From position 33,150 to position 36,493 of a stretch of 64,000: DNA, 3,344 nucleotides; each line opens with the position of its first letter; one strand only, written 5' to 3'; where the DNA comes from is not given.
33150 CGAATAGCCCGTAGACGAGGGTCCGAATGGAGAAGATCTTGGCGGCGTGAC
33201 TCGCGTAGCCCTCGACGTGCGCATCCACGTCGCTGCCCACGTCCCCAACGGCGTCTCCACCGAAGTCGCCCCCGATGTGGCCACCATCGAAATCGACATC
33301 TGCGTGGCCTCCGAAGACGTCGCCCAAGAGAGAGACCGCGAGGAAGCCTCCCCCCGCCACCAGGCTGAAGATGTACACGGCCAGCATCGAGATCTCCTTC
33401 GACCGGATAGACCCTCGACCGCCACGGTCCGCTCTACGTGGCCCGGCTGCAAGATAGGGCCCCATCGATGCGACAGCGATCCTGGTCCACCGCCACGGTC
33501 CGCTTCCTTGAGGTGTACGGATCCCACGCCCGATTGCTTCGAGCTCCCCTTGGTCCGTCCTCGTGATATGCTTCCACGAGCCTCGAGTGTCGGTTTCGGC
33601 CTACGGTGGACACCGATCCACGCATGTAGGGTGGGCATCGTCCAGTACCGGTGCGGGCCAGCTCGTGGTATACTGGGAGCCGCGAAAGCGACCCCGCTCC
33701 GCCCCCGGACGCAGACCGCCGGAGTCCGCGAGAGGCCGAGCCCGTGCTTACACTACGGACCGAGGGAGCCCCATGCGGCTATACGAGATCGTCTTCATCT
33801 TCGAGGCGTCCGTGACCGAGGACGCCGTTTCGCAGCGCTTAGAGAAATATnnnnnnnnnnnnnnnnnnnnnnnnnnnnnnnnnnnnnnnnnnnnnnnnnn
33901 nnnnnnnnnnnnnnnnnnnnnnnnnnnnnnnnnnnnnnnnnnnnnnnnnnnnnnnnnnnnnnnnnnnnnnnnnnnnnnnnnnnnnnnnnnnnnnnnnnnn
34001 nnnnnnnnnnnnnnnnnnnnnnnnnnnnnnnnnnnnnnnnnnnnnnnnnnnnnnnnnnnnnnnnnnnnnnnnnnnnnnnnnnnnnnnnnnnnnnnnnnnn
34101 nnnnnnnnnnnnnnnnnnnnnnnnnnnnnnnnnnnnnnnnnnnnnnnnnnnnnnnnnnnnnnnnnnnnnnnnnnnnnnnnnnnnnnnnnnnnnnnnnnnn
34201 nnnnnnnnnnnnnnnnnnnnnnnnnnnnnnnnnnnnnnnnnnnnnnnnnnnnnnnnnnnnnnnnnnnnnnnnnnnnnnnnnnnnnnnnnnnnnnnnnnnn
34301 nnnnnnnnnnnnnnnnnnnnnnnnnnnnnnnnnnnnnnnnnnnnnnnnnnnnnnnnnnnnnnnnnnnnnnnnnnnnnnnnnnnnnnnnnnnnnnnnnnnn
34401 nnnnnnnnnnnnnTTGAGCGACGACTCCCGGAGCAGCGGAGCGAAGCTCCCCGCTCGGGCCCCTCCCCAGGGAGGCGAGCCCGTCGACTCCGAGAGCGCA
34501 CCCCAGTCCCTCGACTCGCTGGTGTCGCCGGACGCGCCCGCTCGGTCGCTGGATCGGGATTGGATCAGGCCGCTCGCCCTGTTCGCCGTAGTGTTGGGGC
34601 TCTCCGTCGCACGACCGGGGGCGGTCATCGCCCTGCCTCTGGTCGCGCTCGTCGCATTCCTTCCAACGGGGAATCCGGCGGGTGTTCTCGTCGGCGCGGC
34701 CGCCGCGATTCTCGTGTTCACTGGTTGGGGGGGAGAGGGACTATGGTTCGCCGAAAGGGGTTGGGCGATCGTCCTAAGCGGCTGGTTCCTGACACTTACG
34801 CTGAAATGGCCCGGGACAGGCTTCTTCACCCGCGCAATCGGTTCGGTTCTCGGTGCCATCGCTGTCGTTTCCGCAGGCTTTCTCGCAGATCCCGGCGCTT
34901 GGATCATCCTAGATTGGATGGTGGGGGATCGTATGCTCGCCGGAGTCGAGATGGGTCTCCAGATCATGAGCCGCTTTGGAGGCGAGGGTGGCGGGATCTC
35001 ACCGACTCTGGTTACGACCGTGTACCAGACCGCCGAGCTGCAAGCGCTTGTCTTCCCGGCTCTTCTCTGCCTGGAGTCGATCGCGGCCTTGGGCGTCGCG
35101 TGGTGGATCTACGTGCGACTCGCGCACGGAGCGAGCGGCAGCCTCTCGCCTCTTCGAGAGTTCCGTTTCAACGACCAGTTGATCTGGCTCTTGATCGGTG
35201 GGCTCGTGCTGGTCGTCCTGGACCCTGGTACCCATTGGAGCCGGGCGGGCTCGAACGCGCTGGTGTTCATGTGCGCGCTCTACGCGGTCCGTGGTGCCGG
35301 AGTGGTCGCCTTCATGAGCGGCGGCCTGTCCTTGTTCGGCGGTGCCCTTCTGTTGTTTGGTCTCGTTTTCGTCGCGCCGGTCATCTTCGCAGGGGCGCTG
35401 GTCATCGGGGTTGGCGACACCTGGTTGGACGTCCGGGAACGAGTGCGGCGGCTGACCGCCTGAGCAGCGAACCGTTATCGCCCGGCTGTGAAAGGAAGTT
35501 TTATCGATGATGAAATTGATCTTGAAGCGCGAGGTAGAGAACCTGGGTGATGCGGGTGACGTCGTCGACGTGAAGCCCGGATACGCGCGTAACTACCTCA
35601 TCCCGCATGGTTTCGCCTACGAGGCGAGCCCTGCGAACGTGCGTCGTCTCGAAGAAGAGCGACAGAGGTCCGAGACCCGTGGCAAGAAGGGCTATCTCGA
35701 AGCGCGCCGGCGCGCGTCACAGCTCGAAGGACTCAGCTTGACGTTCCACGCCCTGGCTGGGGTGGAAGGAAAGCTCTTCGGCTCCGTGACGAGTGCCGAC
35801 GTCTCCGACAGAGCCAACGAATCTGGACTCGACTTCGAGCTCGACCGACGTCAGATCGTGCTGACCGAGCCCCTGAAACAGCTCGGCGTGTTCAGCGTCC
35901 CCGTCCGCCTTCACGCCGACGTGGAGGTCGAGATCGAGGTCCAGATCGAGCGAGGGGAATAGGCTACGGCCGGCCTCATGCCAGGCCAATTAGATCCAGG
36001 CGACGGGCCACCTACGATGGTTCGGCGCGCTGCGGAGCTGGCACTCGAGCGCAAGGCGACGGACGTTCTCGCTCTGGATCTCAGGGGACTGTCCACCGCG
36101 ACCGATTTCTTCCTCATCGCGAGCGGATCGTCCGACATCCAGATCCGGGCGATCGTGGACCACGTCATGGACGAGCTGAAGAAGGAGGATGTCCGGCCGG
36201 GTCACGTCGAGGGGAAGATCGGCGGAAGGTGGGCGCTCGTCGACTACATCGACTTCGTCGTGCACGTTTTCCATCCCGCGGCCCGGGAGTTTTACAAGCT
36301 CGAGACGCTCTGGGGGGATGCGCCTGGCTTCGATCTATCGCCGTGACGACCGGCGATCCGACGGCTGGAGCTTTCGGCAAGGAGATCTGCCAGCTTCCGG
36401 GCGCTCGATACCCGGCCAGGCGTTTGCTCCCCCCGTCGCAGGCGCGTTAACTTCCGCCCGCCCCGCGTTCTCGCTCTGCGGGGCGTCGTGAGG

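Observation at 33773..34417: Ribosomal proteins S6 and S18 encoded as one ORF joined by a 21-residue D/E linker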

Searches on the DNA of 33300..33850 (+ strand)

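Call 22: search_rna_families(source=window, start=33300, end=33850, threshold=evalue, max_evalue=10, show_alignments=3)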
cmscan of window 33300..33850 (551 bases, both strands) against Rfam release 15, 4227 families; matches with E-value up to 10: 1.
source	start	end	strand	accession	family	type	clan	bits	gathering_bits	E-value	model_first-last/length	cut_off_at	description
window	33305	33377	+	RF01383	GRIK4_3p_UTR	Gene;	-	17.9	38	0.52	1-94/94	no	GRIK4 3 prime UTR element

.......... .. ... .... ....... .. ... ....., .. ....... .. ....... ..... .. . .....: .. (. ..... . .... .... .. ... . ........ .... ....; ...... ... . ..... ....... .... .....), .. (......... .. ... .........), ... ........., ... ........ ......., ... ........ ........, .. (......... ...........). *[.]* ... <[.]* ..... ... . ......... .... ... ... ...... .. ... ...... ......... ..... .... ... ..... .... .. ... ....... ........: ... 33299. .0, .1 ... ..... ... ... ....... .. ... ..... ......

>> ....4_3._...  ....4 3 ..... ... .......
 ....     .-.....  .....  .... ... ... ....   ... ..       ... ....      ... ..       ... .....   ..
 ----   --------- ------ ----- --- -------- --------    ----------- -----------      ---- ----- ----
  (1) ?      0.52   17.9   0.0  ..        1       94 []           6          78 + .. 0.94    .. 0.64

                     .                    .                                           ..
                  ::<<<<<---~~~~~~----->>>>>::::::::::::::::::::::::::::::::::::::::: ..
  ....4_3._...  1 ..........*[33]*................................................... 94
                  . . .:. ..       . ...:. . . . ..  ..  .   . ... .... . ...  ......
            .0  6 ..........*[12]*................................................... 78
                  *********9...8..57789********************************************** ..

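Call 60: build_rna_model(alignment_id=A2, structure=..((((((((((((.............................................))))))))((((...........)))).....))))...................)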
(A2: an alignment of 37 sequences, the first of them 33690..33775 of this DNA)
Model R1 built from alignment A2 (37 sequences, 114 columns); structure: as given.
model positions 63; base pairs 16; branch points 1; effective number of sequences 10.3; information 0.889 bits per position. Calibrated on 0.2 Mb of random sequence (short: E-values are rough).
structure used (alignment columns):
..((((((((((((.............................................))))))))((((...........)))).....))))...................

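Call 61: search_with_rna_model(model_id=R1, sources=[window, L001, L002, L003, L004, L005, L006, L007, L008, L009, L010, L011, L012, L013, L014, L015, L016, L017, L018, L019, L020, L021, L022, L023, L024, L025, L026, L027, L028, L029, L030, L031, L032, L033, L034, L035, L036, L037, L038, L039, L040, L041, L042, L043, L044, L045], max_evalue=1)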
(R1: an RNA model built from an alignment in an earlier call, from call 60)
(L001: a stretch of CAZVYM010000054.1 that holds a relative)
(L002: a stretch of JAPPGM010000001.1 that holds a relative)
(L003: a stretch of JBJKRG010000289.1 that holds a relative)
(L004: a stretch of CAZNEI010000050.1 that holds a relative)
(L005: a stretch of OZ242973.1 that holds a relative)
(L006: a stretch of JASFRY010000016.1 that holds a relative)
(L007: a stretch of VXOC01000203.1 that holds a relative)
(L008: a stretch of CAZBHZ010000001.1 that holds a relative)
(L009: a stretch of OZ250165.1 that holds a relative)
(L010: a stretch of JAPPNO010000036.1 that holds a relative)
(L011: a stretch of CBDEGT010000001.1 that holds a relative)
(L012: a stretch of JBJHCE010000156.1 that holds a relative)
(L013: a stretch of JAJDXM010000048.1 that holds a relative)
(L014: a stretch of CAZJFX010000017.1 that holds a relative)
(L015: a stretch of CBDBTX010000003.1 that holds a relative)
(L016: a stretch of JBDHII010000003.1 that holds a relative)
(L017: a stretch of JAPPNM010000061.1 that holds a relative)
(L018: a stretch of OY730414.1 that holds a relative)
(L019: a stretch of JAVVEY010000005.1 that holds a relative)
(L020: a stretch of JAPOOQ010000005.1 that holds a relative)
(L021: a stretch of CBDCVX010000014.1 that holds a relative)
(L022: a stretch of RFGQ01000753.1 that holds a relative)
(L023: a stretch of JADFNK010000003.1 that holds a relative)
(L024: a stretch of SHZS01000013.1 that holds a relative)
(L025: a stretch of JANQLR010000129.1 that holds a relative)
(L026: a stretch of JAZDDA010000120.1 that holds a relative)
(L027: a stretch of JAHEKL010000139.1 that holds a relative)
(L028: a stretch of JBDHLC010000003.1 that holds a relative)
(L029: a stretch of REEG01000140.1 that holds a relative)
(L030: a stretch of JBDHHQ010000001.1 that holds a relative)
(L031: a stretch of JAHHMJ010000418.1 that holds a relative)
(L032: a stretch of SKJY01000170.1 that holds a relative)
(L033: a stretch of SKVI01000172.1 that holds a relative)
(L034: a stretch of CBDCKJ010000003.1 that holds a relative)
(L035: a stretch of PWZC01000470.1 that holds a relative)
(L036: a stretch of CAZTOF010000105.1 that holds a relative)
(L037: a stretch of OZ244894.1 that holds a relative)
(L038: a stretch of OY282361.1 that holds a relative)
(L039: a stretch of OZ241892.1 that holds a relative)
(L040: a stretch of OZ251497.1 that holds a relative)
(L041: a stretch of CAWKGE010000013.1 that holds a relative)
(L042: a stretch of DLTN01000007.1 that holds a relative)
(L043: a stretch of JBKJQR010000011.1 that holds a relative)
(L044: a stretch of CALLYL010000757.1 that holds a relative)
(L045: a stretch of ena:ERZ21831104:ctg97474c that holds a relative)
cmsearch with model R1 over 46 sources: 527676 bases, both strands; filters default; matches with E-value up to 1: 44.
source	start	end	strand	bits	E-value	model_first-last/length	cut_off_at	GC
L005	5936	5998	+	64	9.6e-13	1-63/63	no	0.68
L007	1624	1686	+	64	9.6e-13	1-63/63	no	0.68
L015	5938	6000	+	63.7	1.1e-12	1-63/63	no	0.78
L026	5944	6004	+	62.9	1.7e-12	1-63/63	no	0.64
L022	2044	2105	+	61.4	4e-12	1-63/63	no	0.71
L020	1170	1231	+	61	4.9e-12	1-63/63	no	0.69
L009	5941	6002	+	60.5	6.5e-12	1-63/63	no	0.66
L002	5938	6000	+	59.9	9.5e-12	1-63/63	no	0.73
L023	5941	6003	+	59.3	1.3e-11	1-63/63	no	0.62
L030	5936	6000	+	58.5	2e-11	1-63/63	no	0.68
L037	5939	6000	+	58.4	2.2e-11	1-63/63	no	0.73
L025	5916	6004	+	58.3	2.3e-11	1-63/63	no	0.73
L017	1444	1505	+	57.8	3e-11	1-63/63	no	0.76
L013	5938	5999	+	57.7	3.3e-11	1-63/63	no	0.74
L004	164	222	+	57.5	3.5e-11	1-63/63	no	0.71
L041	5913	6004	+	57.4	3.8e-11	1-63/63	no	0.74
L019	1931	2019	+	56.6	5.8e-11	1-63/63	no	0.67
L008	5913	6003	+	56.5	6.4e-11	1-63/63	no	0.63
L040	5937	5999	+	55.8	9.2e-11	1-63/63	no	0.7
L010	5934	5999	+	54.7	1.7e-10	1-63/63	no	0.65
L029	5939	5999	+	54.6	1.8e-10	1-63/63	no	0.72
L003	2329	2419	+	54.4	2.1e-10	1-63/63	no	0.69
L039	5935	5999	+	54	2.5e-10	1-63/63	no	0.69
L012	290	354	+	52.5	5.8e-10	1-63/63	no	0.65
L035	980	1040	+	52.5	5.9e-10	1-63/63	no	0.69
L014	5916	6003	+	52.3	6.4e-10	1-63/63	no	0.72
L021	5931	6004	+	52.1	7.2e-10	1-63/63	no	0.66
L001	1637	1727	+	51.8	8.9e-10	1-63/63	no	0.7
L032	5937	5997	+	50.8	1.5e-09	1-63/63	no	0.7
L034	5942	6003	+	50.8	1.6e-09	1-63/63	no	0.69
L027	2396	2454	+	50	2.4e-09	1-63/63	no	0.68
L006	5905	6004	+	49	4.2e-09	1-63/63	no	0.66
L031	4144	4238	+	48.1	6.8e-09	1-63/63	no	0.75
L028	5919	6005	+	47.6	8.9e-09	1-63/63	no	0.7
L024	5942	6001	+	47.2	1.1e-08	1-63/63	no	0.7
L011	5907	6006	+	47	1.2e-08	1-63/63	no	0.78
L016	5915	6002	+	46.2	2e-08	1-63/63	no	0.69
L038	5210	5274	+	40.6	4.6e-07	1-63/63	no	0.65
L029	1868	1959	+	17.3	0.22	1-63/63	no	0.67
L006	12014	12105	-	15.6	0.56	1-63/63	no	0.72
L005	5846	5909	-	15.5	0.56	1-63/63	no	0.72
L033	1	25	+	15.3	0.65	39-63/63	5'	0.72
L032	11792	11851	-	14.9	0.84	1-63/63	no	0.77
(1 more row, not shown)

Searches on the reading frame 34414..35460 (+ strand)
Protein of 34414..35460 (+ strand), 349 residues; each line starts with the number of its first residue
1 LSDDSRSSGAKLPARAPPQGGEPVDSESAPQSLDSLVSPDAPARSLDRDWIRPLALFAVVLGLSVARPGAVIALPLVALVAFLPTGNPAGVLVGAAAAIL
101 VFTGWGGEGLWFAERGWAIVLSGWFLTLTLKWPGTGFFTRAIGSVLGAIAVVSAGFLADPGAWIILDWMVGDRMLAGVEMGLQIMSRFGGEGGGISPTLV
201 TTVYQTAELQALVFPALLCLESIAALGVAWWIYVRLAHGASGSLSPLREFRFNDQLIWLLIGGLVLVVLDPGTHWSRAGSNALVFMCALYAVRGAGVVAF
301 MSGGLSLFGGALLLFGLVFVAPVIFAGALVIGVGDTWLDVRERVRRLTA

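Call 3: search_protein_families(library=pfam, proteins=[window:34414-35460:+], max_evalue=0.01)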
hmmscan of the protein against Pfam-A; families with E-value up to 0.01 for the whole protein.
window:34414-35460:+ (349 aa): 1 family
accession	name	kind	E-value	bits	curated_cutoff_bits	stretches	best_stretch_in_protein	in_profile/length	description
PF09991.14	DUF2232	-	2.1e-05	24.3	27.8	1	57-336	3-290/290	Predicted membrane protein (DUF2232)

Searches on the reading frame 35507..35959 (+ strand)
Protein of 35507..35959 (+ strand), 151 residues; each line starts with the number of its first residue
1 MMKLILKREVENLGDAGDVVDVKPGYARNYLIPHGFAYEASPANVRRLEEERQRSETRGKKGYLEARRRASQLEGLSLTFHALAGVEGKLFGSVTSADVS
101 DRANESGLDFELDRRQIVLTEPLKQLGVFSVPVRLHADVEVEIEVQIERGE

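Call 3: search_protein_families(library=pfam, proteins=[window:35507-35959:+], max_evalue=0.01)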
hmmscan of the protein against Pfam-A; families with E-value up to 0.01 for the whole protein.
window:35507-35959:+ (151 aa): 2 families
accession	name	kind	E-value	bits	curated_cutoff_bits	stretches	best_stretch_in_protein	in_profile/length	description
PF03948.19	Ribosomal_L9_C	-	1.7e-23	83.3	23.2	1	65-148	2-85/86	Ribosomal protein L9, C-terminal domain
PF01281.25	Ribosomal_L9_N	-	2.2e-22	78.8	20.7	1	2-47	1-46/47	Ribosomal protein L9, N-terminal domain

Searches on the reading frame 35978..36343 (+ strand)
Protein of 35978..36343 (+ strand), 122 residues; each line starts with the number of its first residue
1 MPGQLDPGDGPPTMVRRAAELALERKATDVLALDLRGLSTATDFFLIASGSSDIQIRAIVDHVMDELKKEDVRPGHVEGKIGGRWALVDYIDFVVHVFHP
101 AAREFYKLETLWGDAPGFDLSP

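Call 3: search_protein_families(library=pfam, proteins=[window:35978-36343:+], max_evalue=0.01)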
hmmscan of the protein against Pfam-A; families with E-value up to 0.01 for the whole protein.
window:35978-36343:+ (122 aa): 1 family
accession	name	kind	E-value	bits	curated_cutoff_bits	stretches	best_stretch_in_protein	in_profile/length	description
PF02410.21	RsfS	-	3.9e-30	104.4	21.6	1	18-112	3-98/98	Ribosomal silencing factor during starvation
